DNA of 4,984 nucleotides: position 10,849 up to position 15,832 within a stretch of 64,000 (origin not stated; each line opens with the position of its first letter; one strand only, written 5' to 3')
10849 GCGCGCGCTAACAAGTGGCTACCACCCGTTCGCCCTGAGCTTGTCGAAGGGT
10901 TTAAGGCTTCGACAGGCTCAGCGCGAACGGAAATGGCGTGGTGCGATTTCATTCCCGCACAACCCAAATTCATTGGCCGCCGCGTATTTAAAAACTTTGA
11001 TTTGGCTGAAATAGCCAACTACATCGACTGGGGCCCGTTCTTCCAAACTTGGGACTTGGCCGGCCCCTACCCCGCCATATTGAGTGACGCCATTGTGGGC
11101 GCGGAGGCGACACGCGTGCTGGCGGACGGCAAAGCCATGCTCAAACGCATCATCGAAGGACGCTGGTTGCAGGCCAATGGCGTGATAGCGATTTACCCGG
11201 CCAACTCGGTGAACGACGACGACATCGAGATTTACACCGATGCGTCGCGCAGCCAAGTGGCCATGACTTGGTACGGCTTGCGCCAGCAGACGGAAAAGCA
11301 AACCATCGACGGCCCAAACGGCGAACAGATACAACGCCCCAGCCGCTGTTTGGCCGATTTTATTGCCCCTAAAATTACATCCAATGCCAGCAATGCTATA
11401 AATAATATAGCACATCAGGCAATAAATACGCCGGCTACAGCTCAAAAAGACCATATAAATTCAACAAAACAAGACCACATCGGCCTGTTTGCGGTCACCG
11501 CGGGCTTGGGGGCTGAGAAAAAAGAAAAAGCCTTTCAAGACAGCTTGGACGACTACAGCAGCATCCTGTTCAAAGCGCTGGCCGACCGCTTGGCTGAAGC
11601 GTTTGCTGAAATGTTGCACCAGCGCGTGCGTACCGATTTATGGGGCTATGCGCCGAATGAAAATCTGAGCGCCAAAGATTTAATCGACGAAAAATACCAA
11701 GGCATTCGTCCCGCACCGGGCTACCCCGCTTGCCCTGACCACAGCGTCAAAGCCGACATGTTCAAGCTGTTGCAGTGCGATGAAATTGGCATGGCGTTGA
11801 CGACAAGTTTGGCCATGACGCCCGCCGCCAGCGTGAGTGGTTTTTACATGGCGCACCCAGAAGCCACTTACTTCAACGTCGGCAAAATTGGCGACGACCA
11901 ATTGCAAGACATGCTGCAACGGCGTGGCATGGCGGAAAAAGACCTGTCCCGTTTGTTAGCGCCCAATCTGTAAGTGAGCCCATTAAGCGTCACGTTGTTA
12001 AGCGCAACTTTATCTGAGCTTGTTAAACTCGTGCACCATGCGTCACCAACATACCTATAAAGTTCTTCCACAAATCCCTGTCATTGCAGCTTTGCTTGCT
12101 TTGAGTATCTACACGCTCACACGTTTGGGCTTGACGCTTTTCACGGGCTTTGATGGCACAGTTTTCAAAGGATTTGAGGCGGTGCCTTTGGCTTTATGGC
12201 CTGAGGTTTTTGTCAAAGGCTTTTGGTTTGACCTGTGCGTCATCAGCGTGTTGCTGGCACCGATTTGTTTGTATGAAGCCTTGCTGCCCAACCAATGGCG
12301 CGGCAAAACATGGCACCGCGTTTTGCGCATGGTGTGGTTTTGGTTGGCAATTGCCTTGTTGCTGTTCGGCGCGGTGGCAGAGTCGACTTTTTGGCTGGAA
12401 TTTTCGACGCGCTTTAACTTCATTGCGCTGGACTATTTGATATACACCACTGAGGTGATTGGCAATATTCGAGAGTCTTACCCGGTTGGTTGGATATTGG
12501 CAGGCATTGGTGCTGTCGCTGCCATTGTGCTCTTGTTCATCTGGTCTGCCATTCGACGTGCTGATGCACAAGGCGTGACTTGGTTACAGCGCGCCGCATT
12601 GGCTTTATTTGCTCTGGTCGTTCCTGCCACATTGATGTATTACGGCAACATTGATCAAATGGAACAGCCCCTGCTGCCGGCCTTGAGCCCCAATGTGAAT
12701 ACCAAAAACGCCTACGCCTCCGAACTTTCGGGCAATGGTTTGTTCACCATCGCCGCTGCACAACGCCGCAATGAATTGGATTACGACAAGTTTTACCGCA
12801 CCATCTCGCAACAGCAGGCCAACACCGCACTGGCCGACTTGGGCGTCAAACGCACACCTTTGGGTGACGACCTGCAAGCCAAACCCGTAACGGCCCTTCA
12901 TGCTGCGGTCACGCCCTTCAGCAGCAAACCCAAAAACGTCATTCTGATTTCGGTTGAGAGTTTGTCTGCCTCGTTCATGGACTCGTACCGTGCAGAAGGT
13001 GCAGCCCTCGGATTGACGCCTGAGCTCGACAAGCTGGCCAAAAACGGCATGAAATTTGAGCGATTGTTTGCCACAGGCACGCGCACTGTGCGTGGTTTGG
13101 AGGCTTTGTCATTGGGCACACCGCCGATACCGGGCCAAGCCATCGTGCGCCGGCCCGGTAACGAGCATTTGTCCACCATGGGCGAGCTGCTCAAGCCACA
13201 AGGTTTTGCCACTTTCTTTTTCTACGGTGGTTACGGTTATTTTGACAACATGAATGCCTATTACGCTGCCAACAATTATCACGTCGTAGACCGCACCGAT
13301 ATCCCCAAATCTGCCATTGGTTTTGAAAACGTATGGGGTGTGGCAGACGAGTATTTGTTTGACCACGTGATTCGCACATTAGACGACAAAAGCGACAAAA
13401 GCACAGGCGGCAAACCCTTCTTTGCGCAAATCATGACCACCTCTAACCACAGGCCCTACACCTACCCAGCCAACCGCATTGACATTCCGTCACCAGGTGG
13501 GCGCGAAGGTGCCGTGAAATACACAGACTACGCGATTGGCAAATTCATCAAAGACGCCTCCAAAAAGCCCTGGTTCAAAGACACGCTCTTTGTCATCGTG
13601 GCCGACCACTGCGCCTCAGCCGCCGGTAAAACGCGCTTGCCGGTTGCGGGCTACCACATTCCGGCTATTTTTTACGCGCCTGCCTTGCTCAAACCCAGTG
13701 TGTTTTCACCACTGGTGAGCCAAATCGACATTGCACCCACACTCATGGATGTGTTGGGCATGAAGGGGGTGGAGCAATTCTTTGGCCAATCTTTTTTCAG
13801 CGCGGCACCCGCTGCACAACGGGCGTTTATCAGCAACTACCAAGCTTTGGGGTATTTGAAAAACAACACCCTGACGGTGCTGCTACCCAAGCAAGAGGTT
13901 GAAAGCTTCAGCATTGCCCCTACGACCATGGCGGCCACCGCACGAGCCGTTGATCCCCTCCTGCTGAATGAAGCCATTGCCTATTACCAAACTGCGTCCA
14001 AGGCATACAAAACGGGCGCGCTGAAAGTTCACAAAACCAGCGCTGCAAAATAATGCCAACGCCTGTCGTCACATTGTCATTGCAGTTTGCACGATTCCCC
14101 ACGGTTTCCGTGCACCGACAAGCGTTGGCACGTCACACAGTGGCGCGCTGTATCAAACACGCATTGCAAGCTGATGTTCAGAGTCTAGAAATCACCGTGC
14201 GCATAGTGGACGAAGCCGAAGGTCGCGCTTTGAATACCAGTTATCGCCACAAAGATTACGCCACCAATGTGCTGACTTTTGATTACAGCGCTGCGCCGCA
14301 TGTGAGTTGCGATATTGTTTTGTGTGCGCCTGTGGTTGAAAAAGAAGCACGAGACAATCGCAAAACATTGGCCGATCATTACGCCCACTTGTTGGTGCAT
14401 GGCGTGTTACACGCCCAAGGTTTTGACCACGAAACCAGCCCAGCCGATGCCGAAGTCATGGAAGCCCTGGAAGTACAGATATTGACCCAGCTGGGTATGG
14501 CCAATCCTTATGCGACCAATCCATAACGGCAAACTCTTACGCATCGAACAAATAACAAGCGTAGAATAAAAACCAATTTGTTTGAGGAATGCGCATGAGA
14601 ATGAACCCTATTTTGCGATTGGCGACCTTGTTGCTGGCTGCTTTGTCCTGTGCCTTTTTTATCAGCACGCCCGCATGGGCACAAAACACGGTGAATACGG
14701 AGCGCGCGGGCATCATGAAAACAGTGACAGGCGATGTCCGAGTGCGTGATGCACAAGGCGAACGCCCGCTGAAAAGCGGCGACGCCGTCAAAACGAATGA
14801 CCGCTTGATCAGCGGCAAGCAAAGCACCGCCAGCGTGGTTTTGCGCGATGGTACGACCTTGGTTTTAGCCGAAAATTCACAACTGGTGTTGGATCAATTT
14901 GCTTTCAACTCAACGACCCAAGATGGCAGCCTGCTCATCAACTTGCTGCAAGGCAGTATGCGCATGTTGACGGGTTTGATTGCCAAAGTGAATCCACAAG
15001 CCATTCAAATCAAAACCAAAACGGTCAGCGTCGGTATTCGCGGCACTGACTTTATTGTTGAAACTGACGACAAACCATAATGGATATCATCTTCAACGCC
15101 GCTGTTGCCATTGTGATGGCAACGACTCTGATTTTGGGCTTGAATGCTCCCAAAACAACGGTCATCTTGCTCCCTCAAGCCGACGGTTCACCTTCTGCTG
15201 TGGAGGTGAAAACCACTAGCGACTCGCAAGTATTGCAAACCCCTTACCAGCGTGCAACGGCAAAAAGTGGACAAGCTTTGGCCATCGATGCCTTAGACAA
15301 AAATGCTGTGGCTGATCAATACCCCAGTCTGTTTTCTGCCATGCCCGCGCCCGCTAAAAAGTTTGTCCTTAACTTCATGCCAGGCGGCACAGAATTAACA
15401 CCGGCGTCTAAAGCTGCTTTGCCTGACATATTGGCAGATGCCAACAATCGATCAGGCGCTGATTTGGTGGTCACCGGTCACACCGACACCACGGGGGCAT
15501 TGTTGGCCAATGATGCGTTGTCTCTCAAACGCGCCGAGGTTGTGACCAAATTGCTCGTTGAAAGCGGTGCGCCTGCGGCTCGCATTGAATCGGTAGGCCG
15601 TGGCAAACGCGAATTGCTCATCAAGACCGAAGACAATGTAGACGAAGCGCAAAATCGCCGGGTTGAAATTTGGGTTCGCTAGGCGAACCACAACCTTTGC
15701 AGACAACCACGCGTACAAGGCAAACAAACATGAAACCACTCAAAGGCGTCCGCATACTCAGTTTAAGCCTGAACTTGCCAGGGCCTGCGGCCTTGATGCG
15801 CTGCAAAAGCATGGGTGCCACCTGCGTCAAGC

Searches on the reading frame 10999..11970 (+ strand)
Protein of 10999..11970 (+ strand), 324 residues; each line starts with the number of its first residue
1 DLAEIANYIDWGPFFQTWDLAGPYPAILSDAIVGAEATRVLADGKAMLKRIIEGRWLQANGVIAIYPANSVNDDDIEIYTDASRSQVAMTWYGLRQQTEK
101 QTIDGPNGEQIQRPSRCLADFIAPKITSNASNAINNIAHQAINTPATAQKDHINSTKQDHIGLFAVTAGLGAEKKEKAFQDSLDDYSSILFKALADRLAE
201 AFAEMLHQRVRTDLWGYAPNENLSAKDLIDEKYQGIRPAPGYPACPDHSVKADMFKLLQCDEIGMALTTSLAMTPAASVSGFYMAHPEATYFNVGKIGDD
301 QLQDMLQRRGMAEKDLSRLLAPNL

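Call 75: search_solved_structures(query=window:10999-11970:+, max_evalue=1e-10, show_alignments=1)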
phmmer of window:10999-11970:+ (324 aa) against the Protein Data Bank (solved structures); distinct sequences matched with E-value up to 1e-10: 9.
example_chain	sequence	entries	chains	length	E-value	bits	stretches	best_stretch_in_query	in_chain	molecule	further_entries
1msk_A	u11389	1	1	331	1.4e-87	297.2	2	155-324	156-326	COBALAMIN-DEPENDENT METHIONINE SYNTHASE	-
6bdy_A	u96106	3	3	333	1.4e-87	297.2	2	155-324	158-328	Methionine synthase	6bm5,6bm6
1k7y_A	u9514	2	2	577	1.1e-86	294.2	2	155-324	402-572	methionine synthase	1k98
3bul_A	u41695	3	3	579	1.2e-86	294.2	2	155-324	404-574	Methionine synthase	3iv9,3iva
2o2k_A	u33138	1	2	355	2.1e-70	240.7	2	155-322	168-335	Methionine synthase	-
9ssp_A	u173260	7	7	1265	3.5e-69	236.8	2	155-322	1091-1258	Methionine synthase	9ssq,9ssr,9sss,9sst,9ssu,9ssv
8ssd_A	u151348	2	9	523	1.1e-16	64.3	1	152-294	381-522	Methionine synthase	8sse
8g3h_A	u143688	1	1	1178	1.8e-16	63.6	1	158-294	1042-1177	Methionine synthase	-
8ssc_A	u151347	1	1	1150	4e-16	62.5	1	152-294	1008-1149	Methionine synthase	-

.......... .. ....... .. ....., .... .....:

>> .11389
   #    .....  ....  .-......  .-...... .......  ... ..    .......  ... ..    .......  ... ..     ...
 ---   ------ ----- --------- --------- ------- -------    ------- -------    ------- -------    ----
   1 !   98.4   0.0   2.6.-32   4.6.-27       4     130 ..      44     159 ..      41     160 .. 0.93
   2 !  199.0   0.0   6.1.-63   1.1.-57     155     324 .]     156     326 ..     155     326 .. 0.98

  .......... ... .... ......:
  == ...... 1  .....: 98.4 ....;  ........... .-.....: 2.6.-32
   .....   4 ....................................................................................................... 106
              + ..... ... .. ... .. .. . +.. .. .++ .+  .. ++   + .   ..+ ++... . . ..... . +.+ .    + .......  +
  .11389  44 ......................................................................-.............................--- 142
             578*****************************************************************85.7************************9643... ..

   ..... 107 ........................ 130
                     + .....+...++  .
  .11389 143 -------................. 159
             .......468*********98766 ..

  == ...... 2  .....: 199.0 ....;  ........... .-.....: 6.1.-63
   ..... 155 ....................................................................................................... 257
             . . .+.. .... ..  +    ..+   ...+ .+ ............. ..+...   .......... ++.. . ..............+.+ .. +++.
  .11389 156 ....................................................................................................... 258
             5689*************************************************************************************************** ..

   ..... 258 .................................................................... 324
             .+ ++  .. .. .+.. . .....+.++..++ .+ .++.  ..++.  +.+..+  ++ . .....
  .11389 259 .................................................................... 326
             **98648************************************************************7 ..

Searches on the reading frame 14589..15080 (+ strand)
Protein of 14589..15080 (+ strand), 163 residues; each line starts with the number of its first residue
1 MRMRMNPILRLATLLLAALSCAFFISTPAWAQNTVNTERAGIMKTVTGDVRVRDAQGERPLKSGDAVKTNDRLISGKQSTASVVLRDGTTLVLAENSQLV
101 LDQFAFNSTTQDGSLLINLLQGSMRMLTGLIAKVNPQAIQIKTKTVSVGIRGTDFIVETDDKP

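Call 6: search_protein_families(library=pfam, proteins=[window:14589-15080:+], max_evalue=0.01)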
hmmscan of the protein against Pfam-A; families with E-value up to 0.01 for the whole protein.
window:14589-15080:+ (163 aa): 1 family
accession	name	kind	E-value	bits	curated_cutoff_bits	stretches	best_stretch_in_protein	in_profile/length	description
PF04773.18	FecR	-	2e-13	51.1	24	1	72-162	2-85/97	FecR protein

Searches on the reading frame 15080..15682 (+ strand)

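Call 6: search_protein_families(library=pfam, proteins=[window:15080-15682:+], max_evalue=0.01)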
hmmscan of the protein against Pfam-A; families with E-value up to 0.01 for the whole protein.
window:15080-15682:+ (200 aa): 1 family
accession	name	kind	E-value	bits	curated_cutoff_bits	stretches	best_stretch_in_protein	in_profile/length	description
PF00691.25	OmpA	-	5.1e-17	62.5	27.2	1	99-193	2-98/98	OmpA family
